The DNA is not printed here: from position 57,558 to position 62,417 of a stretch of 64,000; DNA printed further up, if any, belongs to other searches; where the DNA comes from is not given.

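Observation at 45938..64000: Five co-oriented giant SprB-repeat/PKD adhesin-like genes sharing a near-identical T9SS type B C-terminal domain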

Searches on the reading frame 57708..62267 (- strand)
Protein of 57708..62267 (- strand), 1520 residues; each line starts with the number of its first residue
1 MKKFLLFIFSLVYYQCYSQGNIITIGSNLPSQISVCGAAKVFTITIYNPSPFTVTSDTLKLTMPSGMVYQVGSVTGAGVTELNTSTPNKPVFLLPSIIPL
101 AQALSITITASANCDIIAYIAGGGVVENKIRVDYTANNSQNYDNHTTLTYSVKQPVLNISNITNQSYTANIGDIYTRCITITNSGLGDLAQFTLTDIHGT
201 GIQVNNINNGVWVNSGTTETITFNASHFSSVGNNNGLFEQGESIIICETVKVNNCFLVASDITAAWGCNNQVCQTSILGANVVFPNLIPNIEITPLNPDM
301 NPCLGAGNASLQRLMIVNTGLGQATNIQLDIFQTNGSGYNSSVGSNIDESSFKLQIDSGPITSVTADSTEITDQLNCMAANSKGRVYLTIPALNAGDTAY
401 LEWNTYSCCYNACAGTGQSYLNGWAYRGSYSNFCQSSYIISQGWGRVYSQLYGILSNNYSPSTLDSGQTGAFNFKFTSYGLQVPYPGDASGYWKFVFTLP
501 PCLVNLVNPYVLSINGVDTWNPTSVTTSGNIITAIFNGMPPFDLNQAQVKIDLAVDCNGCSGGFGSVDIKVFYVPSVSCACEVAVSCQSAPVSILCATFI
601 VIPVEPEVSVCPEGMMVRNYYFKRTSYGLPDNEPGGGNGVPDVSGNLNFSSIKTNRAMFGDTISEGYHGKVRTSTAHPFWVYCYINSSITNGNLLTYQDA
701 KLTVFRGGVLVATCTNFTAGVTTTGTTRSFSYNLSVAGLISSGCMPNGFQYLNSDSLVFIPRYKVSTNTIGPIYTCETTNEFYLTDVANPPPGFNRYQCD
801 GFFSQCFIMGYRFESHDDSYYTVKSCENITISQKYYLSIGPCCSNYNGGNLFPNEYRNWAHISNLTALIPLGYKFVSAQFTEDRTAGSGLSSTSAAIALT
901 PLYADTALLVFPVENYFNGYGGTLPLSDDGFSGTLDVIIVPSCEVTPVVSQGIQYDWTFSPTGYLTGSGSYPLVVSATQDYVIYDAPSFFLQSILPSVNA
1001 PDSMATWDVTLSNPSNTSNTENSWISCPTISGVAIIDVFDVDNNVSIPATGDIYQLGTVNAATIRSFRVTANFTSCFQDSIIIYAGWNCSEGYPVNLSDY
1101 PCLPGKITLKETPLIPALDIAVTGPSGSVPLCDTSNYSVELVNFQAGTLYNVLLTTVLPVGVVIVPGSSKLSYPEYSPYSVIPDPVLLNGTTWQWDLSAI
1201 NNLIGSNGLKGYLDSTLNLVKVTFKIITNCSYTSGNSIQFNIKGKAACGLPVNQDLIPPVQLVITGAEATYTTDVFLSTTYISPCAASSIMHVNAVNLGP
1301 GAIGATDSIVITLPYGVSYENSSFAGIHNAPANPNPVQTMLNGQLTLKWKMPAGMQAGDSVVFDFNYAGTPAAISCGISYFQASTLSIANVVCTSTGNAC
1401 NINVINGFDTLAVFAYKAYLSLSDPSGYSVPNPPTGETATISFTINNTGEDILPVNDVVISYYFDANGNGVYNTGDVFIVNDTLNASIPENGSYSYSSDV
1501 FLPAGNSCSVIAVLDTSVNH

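Call 45: search_solved_structures(query=window:57708-62267:-, max_evalue=1)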
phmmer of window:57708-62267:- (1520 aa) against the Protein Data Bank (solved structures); distinct sequences matched with E-value up to 1: 0.

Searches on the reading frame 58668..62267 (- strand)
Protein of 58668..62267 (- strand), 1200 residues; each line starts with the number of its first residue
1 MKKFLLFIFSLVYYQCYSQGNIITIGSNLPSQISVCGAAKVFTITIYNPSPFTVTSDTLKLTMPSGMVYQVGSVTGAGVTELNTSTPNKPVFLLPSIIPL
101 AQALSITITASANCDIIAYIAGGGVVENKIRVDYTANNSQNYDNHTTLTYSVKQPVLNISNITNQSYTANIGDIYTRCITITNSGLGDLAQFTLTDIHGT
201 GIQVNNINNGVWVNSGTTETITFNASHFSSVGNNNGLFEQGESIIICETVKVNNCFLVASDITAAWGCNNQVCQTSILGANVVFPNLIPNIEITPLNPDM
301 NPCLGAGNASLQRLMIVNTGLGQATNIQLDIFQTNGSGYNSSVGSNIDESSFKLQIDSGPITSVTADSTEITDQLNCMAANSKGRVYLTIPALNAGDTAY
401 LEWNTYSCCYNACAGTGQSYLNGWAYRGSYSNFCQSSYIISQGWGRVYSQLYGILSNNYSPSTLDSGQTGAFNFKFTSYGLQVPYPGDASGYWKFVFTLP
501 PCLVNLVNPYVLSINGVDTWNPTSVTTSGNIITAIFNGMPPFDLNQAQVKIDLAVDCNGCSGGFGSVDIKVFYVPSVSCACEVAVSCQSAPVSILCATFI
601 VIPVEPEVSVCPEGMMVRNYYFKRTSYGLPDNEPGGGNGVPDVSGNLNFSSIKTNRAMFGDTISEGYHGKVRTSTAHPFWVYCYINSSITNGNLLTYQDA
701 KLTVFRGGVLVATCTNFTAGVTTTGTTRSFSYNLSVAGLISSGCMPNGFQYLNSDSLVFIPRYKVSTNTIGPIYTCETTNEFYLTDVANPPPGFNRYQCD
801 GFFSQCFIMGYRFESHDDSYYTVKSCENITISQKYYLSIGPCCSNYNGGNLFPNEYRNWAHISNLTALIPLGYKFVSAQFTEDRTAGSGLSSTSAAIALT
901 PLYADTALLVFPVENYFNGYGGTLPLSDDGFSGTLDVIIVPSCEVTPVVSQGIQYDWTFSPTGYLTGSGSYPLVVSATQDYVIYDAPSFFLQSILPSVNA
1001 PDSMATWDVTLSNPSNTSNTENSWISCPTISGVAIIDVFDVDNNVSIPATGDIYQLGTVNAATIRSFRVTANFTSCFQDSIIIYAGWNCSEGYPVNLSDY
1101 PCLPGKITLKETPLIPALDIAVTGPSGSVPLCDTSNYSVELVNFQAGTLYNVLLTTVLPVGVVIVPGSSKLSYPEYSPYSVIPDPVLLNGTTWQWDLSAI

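Call 72: predict_structure(alignment_id=A2)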
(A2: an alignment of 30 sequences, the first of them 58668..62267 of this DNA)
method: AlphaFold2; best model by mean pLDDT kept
length: 1200 residues; sequences in the alignment: 30
mean_pLDDT: 78.7   pTM: 0.45
mean pLDDT of the five models: 78.7, 78.0, 77.4, 76.2, 73.3
residues with pLDDT >= 90: 199; 70-90: 736; 50-70: 203; < 50: 62
segments of 3 or more residues with pLDDT < 50: 1-3, 10-21, 285-288, 598-601, 630-646, 1115-1120, 1129-1132, 1143-1150
pLDDT, mean of each block of 10 residues (from residue 1): 52 39 80 85 88 79 90 86 87 85 88 83 79 81 85 83 71 81 83 83 81 84 85 78 85 67 80 76 51 73 73 83 81 76 81 87 88 76 88 85 83 69 73 57 65 83 68 87 71 91 83 86 90 90 89 78 79 83 88 61 66 84 71 42 49 80 87 89 91 90 78 86 90 90 85 88 89 83 87 79 80 80 87 86 60 70 92 91 65 83 89 87 74 90 77 91 78 88 86 79 81 84 83 83 86 88 88 77 86 82 85 53 51 54 45 63 71 65 76 68
secondary structure, 60 per line:
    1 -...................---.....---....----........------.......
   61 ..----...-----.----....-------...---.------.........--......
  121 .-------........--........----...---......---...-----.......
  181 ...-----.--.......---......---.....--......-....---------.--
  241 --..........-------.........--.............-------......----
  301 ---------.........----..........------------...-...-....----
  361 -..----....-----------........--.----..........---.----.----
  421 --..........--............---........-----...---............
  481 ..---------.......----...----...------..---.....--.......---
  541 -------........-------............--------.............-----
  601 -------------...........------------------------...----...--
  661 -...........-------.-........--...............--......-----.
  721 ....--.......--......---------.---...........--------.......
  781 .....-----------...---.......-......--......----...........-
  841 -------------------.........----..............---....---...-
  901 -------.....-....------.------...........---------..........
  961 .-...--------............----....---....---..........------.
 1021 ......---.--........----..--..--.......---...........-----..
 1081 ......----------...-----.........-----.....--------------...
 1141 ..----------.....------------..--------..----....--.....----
elements in order (helices of 4 or more, strands of 3 or more residues): H2-20 E24-28 E32-35 E40-47 E54-62 E67-69 E80-83 E91-93 E104-112 H115-121 E129-136 E139-146 E151-153 E157-162 E166-168 E174-183 E192-198 E202-207 E211-215 E218-223 H225-228 E243-252 E260-268 E271-283 E291-296 E310-318 E323-332 E345-347 E353-356 E368-371 E383-390 E398-407 E423-432 E435-446 E450-457 E463-465 E469-482 E492-498 E503-505 E510-512 E524-528 E531-537 E548-555 E563-574 E583-595 E614-624 E656-658 E662-672 E682-689 E695-706 E709-714 E720-724 E727-733 H736-741 E755-765 E774-785 E797-799 E803-809 E811-816 E819-824 E829-839 E860-868 E873-886 E890-893 E897-899 E908-912 E931-941 E951-961 E974-985 E990-993 E997-1000 E1004-1013 E1020-1026 E1033-1040 E1053-1059 E1063-1073 E1079-1086 E1105-1113 E1119-1123 E1138-1142 E1153-1157 E1186-1189 E1192-1196
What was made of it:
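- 55701..62267 (-): g4: 2188-aa type B cargo. Order: signal peptide, ~1500-aa Cys-rich all-beta head made of tandem sandwich domains, 4 SprB repeats, PKD, CTD (55704-55970). AF2 model of aa 1-1200 has pLDDT 78.7 and is all-beta (call 72).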

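Call 74: fold_search(model_id=the predicted structure, library=pdb)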
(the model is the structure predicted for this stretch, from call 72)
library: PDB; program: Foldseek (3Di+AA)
matches with E <= 10: 1927; with E <= 0.001: 321
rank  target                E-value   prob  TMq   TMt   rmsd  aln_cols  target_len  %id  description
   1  7som_D                2.3e-22  1.00  0.10  0.09  33.7      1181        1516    9  Ciliary C2 central pair apparatus isolated from Chlamydomonas reinhardtii (released 2022-04-13)
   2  7sqc_O0               7.5e-21  1.00  0.13  0.13  65.6      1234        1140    8  Ciliary C1 central pair apparatus isolated from Chlamydomonas reinhardtii (released 2022-04-13)
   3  9ijj_h                9.0e-21  1.00  0.12  0.10  34.6      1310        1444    8  In situ structure of the central apparatus in mouse sperm axoneme. (released 2025-06-04)
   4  9ijj_4H               1.2e-17  1.00  0.12  0.05  85.6      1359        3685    9  In situ structure of the central apparatus in mouse sperm axoneme. (released 2025-06-04)
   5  9ijj_4G               1.5e-17  1.00  0.12  0.05  79.0      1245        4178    8  In situ structure of the central apparatus in mouse sperm axoneme. (released 2025-06-04)
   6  7q60                  4.2e-17  1.00  0.12  0.12  33.4      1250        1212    9  Structure of TEV cleaved A2ML1 (A2ML1-TE) (released 2022-04-20)
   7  9u62_E                7.1e-17  1.00  0.11  0.10  32.6      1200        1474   10  AP pathways C3 convertase C3bBbP and C3 complex (released 2026-01-14)
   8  9u5z_E                9.0e-17  1.00  0.10  0.09  33.6      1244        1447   10  C3 convertases zymogen C4b2 in activation state (released 2026-01-14)
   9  9fx2                  1.1e-16  1.00  0.12  0.12  34.0      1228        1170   10  Structure of methylamine activated CD109 (released 2025-03-19)
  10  6tav_A                1.1e-16  1.00  0.11  0.10  35.3      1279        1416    8  Crystal structure of endopeptidase-induced alpha2-macroglobulin (released 2021-05-12)
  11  9u61_E                1.3e-16  1.00  0.11  0.09  35.0      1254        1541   10  CP/MBL pathways C3 convertase C4b2a and C3 complex (released 2026-01-14)
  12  8beg_B                1.4e-16  1.00  0.16  0.26  39.0       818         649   10  Structure of Ig-like domains from PrgB (released 2022-11-30)
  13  7q62_B                1.6e-16  1.00  0.12  0.15  32.4      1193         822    8  Structure of TEV cleaved A2ML1 dimer (A2ML1-TT dimer) (released 2022-04-20)
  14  7sqc_2A               1.8e-16  1.00  0.11  0.17  56.1      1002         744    8  Ciliary C1 central pair apparatus isolated from Chlamydomonas reinhardtii (released 2022-04-13)
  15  7s64_A                2.0e-16  1.00  0.11  0.10  34.0      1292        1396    8  Intermediate-form oocyte/egg Alpha-2-Macroglobulin (A2Moo) tetramer (released 2022-01-05)
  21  9u60_E                1.2e-15  1.00  0.12  0.10  33.9      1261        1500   10  C3 convertases zymogen C4b2 in loading state (released 2026-01-14)
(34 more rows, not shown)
